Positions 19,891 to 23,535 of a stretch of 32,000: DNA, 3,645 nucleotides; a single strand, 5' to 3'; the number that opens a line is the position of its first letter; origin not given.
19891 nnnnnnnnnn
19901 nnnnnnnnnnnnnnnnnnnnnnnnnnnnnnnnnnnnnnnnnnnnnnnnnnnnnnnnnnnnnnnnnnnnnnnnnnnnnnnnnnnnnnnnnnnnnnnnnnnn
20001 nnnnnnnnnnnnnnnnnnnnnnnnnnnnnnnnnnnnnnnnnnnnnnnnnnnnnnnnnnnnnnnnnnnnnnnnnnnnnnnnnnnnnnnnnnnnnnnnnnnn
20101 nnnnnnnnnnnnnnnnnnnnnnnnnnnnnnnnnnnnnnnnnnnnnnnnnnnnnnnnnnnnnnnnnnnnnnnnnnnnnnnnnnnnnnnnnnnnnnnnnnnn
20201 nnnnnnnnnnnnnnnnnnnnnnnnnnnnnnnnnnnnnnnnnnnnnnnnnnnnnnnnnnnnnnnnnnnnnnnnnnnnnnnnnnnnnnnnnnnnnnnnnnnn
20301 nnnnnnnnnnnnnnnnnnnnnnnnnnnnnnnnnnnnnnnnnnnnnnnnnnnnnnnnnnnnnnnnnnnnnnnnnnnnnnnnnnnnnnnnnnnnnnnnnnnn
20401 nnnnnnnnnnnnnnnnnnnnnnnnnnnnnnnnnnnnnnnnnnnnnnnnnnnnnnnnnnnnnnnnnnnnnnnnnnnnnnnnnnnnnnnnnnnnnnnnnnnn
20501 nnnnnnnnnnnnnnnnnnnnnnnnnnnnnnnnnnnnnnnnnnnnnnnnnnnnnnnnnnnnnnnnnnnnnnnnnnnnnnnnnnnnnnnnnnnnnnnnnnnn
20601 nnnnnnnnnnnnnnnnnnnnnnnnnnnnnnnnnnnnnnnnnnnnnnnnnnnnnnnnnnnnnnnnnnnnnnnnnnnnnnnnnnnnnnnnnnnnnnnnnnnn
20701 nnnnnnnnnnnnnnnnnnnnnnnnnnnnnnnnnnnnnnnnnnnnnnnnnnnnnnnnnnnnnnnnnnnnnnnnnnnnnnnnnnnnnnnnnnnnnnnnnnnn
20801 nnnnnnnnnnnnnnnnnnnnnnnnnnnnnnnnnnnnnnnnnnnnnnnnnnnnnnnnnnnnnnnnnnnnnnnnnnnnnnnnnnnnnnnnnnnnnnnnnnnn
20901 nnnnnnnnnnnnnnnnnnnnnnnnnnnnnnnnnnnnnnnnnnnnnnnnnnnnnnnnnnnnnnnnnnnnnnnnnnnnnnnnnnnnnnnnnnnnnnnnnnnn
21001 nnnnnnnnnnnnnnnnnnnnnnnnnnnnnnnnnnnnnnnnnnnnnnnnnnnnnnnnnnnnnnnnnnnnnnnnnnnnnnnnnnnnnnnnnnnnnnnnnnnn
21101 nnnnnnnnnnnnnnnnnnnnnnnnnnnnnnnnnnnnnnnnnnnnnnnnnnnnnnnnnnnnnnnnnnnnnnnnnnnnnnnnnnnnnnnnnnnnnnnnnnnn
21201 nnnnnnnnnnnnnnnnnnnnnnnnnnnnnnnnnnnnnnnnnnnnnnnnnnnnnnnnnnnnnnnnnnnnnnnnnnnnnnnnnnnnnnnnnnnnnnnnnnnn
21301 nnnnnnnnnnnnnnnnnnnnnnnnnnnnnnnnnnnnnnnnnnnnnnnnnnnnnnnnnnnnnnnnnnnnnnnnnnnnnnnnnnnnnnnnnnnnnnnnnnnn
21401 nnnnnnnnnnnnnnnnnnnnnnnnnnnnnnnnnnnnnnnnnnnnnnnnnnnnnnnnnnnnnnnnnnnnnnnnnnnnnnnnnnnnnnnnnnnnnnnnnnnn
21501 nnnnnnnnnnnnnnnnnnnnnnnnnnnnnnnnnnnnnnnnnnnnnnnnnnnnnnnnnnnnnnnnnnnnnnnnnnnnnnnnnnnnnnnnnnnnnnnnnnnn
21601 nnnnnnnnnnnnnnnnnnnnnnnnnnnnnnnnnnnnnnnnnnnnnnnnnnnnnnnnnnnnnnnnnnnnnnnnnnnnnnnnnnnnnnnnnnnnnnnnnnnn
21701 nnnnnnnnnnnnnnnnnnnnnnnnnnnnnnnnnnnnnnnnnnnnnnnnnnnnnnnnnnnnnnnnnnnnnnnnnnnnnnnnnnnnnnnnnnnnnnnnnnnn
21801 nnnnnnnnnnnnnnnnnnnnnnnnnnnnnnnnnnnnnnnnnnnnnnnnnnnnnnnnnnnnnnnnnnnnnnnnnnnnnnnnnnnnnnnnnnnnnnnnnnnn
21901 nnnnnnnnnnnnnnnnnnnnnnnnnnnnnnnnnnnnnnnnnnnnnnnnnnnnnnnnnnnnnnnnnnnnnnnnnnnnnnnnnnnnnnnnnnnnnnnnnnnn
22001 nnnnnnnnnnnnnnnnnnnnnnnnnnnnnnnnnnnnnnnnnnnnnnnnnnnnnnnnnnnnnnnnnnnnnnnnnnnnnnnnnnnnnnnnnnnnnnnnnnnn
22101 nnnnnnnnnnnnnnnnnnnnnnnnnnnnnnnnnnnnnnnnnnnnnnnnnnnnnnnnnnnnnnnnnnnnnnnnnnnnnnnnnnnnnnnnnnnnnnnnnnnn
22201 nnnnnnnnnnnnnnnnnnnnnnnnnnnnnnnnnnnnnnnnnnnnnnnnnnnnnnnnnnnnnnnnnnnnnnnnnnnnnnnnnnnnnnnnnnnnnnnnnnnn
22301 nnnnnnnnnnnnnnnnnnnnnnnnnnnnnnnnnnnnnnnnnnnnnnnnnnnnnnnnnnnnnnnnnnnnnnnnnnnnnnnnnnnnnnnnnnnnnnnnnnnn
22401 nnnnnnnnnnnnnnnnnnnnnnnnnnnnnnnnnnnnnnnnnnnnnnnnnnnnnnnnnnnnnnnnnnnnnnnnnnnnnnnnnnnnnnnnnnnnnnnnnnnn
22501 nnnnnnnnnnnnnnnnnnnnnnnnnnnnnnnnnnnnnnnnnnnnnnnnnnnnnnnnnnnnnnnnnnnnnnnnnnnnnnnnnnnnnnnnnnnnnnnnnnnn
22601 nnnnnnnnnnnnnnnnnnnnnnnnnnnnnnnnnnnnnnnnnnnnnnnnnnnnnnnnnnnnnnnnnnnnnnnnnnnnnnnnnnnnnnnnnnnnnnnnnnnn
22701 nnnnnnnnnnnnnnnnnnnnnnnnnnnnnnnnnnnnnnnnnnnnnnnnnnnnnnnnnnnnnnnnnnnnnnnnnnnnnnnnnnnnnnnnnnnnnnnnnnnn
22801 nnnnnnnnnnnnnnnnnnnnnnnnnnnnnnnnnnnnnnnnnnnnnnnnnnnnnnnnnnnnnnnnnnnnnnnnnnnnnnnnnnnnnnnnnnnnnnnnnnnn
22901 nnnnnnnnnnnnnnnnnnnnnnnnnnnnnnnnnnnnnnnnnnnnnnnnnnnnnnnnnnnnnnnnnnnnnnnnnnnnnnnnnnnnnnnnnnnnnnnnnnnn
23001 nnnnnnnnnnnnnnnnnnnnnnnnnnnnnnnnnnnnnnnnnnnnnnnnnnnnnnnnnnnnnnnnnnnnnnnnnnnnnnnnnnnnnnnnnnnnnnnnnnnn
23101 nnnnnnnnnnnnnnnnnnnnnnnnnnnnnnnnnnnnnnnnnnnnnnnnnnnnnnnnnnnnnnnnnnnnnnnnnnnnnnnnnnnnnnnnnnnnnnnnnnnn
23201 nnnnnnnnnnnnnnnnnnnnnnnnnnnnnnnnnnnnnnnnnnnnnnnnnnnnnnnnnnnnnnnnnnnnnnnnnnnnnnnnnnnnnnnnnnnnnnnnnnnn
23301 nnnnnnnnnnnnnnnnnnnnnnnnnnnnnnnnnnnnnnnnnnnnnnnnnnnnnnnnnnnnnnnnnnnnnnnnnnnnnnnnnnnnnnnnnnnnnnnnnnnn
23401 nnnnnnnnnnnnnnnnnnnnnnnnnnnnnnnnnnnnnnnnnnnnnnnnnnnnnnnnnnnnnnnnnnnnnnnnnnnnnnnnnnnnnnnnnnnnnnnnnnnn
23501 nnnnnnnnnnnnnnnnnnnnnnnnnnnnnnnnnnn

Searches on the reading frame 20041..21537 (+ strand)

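Call 104: search_protein_families(library=pfam, proteins=[window:20041-21537:+], max_evalue=0.00001)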
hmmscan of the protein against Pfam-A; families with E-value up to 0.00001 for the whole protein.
window:20041-21537:+ (499 aa): 2 families
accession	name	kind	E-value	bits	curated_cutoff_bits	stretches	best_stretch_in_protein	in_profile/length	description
PF02638.21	GHL10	-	2.8e-32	112.5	27.9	1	115-424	1-281/311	Glycosyl hydrolase-like 10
PF14871.12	GHL6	-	7.9e-06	26.6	35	0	132-289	2-131/132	Hypothetical glycosyl hydrolase 6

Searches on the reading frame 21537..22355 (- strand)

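Call 104: search_protein_families(library=pfam, proteins=[window:21537-22355:-], max_evalue=0.00001)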
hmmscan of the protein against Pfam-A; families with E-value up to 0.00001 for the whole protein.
window:21537-22355:- (272 aa): 4 families
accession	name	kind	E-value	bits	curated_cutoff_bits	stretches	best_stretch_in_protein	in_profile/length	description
PF13561.12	adh_short_C2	-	3.8e-54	184.2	27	1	22-259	6-235/236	Enoyl-(Acyl carrier protein) reductase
PF00106.31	adh_short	-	4.8e-42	144.1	26.6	1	13-207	1-189/195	short chain dehydrogenase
PF08659.16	KR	-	1.5e-15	58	22.6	1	15-180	3-162/180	KR domain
PF23441.1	SDR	-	5.4e-06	26.4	27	1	10-216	5-210/258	SDR-like rossmann domain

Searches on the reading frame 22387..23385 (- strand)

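Call 104: search_protein_families(library=pfam, proteins=[window:22387-23385:-], max_evalue=0.00001)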
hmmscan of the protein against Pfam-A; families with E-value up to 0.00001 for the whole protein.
window:22387-23385:- (332 aa): 6 families
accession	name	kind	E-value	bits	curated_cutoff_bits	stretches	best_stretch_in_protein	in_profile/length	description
PF16363.11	GDP_Man_Dehyd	-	7.3e-54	183.9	27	1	13-310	1-332/332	GDP-mannose 4,6 dehydratase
PF01370.27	Epimerase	-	5.7e-53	180.2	20.9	1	12-247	1-240/240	NAD dependent epimerase/dehydratase family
PF01073.25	3Beta_HSD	-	7.7e-13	48.5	22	1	13-227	1-222/280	3-beta hydroxysteroid dehydrogenase/isomerase family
PF07993.18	NAD_binding_4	-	8.8e-10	38.6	20.1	0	68-197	83-219/258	Male sterility protein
PF04321.23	RmlD_sub_bind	-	1.6e-06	27.8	27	1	11-235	2-198/287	RmlD substrate binding domain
PF02719.21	Polysacc_synt_2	-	5.3e-06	26.3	20.2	0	12-119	1-123/293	Polysaccharide biosynthesis protein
